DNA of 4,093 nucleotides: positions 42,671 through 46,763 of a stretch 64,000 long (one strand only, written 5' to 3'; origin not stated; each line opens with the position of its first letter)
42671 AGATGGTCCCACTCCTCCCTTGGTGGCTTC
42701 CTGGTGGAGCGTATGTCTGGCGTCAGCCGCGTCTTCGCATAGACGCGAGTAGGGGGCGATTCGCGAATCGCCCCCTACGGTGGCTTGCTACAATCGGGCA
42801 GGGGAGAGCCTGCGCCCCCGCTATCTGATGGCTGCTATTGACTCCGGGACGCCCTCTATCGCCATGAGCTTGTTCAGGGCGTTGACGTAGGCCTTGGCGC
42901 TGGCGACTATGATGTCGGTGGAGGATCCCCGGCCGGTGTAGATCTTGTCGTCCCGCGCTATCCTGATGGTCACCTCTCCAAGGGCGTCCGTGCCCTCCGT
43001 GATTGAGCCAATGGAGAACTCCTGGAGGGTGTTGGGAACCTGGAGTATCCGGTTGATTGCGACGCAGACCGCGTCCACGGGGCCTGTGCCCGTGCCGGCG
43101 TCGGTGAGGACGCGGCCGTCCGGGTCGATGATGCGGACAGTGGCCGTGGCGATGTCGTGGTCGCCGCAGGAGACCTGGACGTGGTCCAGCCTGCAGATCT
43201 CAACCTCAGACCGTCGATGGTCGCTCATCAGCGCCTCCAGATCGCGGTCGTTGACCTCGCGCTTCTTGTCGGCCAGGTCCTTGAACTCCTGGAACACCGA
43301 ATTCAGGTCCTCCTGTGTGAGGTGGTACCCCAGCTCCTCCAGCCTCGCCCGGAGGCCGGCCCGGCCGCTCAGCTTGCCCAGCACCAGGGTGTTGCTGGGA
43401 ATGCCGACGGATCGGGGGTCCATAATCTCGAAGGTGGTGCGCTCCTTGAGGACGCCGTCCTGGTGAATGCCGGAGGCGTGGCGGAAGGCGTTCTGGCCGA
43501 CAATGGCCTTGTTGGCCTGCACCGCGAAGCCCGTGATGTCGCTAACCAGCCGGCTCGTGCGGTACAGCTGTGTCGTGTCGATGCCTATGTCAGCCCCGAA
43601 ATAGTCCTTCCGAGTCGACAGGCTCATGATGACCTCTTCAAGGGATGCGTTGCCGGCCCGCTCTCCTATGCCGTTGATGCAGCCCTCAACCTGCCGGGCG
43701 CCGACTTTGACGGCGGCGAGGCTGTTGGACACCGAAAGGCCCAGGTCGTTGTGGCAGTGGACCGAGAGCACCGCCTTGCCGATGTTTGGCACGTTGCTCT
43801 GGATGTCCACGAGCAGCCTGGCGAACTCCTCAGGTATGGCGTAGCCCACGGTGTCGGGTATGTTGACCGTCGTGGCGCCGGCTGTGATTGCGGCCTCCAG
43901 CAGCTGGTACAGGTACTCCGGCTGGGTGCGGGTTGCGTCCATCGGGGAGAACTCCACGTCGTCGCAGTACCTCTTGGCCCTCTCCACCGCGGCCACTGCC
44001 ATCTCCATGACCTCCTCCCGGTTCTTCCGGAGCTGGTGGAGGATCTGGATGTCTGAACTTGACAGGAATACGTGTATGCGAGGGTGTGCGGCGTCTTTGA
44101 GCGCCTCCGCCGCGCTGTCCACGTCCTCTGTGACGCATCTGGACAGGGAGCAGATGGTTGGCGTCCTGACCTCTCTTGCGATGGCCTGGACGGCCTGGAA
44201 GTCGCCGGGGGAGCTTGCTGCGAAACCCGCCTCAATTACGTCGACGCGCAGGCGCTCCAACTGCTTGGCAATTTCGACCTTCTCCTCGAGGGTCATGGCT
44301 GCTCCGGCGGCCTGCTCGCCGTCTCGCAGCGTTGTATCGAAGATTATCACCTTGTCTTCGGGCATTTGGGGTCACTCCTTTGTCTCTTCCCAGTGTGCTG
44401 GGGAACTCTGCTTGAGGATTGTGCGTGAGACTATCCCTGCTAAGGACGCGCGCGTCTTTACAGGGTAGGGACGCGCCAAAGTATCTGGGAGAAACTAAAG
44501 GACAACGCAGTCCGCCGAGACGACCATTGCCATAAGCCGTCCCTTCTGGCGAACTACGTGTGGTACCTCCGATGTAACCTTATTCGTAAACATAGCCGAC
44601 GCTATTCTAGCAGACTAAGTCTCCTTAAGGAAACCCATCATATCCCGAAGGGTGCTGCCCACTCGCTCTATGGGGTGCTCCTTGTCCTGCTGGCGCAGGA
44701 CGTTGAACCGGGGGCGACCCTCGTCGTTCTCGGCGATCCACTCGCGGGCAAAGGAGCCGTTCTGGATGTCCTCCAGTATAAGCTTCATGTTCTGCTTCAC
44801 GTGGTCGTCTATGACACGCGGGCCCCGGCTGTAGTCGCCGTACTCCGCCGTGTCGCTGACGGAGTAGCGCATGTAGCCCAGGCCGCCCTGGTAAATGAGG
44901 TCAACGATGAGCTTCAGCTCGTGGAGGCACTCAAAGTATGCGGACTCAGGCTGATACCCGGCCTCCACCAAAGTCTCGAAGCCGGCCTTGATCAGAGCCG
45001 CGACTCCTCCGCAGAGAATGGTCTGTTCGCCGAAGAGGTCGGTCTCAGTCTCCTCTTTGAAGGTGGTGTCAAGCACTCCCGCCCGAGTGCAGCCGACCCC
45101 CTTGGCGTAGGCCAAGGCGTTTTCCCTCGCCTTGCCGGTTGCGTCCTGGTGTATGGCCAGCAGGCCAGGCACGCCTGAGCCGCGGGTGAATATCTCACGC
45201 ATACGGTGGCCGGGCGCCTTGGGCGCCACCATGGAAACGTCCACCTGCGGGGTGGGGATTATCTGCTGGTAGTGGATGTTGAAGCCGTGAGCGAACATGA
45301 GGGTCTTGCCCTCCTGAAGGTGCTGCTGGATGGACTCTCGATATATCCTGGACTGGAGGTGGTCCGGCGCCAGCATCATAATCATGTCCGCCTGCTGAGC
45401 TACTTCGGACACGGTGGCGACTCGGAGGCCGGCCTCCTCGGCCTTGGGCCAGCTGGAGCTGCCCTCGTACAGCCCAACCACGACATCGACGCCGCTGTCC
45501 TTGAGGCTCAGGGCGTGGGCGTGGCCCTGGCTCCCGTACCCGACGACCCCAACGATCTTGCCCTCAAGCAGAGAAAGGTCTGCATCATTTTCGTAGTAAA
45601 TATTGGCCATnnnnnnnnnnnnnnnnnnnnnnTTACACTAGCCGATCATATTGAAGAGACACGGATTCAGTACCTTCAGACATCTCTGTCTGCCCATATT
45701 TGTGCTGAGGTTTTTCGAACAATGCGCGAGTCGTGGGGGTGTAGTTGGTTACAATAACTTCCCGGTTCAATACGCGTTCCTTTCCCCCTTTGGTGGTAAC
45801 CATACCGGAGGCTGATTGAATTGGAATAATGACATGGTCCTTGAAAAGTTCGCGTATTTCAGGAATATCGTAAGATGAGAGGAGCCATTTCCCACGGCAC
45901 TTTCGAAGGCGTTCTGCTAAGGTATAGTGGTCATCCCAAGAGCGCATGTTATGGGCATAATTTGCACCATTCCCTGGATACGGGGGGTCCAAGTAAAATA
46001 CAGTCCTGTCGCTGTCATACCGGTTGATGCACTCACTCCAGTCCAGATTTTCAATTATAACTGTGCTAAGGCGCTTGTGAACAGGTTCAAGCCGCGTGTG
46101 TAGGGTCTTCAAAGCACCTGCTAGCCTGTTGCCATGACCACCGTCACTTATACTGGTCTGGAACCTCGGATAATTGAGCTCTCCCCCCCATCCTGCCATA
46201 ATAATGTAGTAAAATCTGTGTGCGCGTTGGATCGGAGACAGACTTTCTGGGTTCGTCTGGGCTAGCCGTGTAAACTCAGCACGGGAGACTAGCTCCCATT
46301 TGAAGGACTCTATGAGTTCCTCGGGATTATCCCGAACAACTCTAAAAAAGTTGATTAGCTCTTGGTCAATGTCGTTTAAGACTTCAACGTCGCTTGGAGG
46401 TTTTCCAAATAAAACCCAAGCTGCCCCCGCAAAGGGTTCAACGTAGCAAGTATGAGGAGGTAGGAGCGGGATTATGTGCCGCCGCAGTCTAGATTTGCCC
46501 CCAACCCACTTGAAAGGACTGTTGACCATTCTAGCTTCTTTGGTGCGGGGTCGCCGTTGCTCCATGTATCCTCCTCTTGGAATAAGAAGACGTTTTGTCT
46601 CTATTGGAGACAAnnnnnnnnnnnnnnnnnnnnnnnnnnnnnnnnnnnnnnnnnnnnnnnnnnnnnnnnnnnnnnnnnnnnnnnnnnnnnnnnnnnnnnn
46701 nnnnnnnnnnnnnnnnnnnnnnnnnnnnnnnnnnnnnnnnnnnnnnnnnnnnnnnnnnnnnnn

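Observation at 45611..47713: Type II restriction-modification cassette (Dam-like MTase, C protein, putative REase) inserted between ilvN and ilvC of a T-box-regulated ilv-leu operon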

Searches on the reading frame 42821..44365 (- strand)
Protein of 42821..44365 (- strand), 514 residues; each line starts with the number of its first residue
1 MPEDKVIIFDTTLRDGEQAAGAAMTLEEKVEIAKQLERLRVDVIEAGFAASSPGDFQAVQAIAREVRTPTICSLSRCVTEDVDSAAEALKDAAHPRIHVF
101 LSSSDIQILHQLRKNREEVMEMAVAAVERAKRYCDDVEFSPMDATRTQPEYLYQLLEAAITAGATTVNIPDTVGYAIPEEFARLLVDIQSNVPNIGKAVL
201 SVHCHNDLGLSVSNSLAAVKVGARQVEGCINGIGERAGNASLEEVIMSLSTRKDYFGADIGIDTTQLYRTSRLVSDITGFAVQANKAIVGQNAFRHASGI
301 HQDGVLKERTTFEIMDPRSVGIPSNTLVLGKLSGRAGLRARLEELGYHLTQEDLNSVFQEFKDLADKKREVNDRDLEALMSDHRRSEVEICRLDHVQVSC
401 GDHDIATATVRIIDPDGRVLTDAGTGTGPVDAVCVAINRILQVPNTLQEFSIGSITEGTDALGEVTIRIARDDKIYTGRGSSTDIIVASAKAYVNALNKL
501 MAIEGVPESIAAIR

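Call 3: search_protein_families(library=pfam, proteins=[window:42821-44365:-], max_evalue=0.01)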
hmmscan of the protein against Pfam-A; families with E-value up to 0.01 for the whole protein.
window:42821-44365:- (514 aa): 3 families
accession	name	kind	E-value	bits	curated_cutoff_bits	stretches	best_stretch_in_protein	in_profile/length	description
PF00682.25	HMGL-like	-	1.9e-93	313.1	29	1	5-274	1-260/260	HMGL-like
PF08502.15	LeuA_dimer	-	6.5e-38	130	24.9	1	370-500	1-130/131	LeuA allosteric (dimerisation) domain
PF22617.1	HCS_D2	-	1.6e-28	99.4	27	1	288-368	1-81/82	Homocitrate synthase post-HMGL domain-like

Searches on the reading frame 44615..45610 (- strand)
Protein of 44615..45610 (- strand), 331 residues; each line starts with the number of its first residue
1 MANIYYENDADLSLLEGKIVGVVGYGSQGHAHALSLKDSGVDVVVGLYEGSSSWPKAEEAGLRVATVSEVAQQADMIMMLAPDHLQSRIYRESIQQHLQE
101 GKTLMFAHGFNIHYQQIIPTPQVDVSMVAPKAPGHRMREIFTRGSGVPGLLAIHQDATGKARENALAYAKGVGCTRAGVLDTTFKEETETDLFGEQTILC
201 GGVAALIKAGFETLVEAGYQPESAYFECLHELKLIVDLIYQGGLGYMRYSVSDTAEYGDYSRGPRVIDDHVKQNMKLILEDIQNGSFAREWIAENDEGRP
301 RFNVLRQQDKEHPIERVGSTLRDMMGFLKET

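Call 3: search_protein_families(library=pfam, proteins=[window:44615-45610:-], max_evalue=0.01)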
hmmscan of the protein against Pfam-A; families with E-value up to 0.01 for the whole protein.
window:44615-45610:- (331 aa): 6 families
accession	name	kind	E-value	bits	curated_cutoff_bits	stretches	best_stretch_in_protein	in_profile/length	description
PF07991.19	KARI_N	-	1.2e-72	243.4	20.6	1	15-178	2-165/165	Acetohydroxy acid isomeroreductase, NADPH-binding domain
PF01450.25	KARI_C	-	1.2e-66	223.9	29.1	1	184-325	1-142/144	Ketol-acid reductoisomerase, C-terminal domain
PF02826.25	2-Hacid_dh_C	-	4e-07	30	25.1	1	11-84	30-102/178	D-isomer specific 2-hydroxyacid dehydrogenase, NAD binding domain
PF00670.27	AdoHcyase_NAD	-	4.5e-05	24.1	27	1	13-79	19-84/162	S-adenosyl-L-homocysteine hydrolase, NAD binding domain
PF03446.21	NAD_binding_2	-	0.00051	20.5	21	1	20-105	2-90/161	NAD binding domain of 6-phosphogluconate dehydrogenase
PF03807.23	F420_oxidored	-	0.0011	19.9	21.6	1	20-89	2-75/94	NADP oxidoreductase coenzyme F420-dependent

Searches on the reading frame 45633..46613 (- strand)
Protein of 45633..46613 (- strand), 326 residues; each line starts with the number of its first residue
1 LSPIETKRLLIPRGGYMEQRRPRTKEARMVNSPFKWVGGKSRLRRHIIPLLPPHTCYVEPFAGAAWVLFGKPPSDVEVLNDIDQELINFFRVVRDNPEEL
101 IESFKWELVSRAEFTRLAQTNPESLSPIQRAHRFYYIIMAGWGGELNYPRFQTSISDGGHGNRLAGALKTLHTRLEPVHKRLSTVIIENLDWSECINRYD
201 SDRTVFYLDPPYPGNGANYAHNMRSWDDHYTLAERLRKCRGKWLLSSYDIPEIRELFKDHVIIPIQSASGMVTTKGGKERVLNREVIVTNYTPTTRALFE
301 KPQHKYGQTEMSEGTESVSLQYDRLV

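Call 3: search_protein_families(library=pfam, proteins=[window:45633-46613:-], max_evalue=0.01)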
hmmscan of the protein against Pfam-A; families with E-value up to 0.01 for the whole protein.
window:45633-46613:- (326 aa): 1 family
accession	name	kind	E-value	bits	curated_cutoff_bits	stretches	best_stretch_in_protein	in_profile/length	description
PF02086.21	MethyltransfD12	-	1.8e-27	97.1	22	1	36-266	1-248/253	D12 class N6 adenine-specific DNA methyltransferase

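Call 29: search_protein_families(library=ncbifam, proteins=[window:45633-46565:-], max_evalue=1)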
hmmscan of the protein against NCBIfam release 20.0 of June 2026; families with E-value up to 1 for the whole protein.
window:45633-46565:- (310 aa): 2 families
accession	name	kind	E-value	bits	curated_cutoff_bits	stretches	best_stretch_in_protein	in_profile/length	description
TIGR00571.1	dam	subfamily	1.1e-28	100.7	114.85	1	17-274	4-267/267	Dam family site-specific DNA-(adenine-N6)-methyltransferase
NF008152.0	PRK10904.1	equivalog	5.4e-13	48.9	441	1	18-264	8-260/271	adenine-specific DNA-methyltransferase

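Call 30: search_solved_structures(query=window:45633-46565:-, max_evalue=0.001)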
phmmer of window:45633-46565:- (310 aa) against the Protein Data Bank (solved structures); distinct sequences matched with E-value up to 0.001: 7.
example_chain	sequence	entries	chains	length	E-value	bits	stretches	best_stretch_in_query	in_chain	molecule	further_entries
2dpm_A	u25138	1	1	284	1e-17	67.5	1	10-275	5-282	PROTEIN (ADENINE-SPECIFIC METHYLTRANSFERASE DPNII 1)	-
7m6b_B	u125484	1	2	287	1.7e-16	63.5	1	15-277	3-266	Site-specific DNA-methyltransferase (adenine-specific)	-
4rtj_A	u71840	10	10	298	2e-10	43.5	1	12-242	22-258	DNA adenine methylase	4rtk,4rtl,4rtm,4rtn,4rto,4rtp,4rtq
2ore_D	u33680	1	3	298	2.2e-10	43.4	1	12-242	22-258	DNA adenine methylase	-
2g1p_A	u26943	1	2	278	3.6e-10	42.7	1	18-243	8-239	DNA adenine methylase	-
4gbe_D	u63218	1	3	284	3.6e-10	42.6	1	18-242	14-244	DNA adenine methylase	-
4gol_D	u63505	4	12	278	4e-10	42.5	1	18-242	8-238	DNA adenine methylase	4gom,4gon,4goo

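Call 47: search_protein_families(library=padloc, proteins=[window:45633-46565:-], max_evalue=0.01)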
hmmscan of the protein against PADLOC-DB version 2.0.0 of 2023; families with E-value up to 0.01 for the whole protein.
window:45633-46565:- (310 aa): 20 families
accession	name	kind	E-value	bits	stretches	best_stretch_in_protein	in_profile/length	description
PDLC03253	MTase_II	-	1.8e-57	193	1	18-262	7-244/253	Type II methyltransferase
PDLC03247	MTase_II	-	5.1e-36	122.3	1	13-276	1-266/282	Type II methyltransferase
PDLC03294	MTase_II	-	1.2e-31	108.4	1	15-275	5-271/272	Type II methyltransferase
PDLC03244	MTase_II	-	4.2e-28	96.3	1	14-233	27-250/295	Type II methyltransferase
PDLC03717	oMTase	-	2.2e-26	90.9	1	13-276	1-267/285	orphan methyltransferase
PDLC03729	oMTase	-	3.1e-23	80.6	1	16-255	6-251/275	orphan methyltransferase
PDLC04018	PD-Lambda-5_B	-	3.4e-23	80.3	1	14-271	4-273/291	-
PDLC03735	oMTase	-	1.1e-21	75.5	1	16-276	8-283/284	orphan methyltransferase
PDLC03358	MTase_II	-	1.2e-16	58.9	2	157-248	157-252/301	Type II methyltransferase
PDLC03266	MTase_II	-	5.9e-15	53.5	1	14-267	14-276/285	Type II methyltransferase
PDLC03261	MTase_II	-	7.9e-14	48.9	1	18-217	28-229/643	Type II methyltransferase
PDLC03383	MTase_II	-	5.3e-12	43.8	1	7-84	11-89/318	Type II methyltransferase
PDLC03349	MTase_II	-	8.4e-10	36.2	1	12-86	3-80/374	Type II methyltransferase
PDLC03287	MTase_II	-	1e-09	35.8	1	9-216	358-570/646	Type II methyltransferase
PDLC03290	MTase_II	-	4.2e-08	30.8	1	18-230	8-235/292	Type II methyltransferase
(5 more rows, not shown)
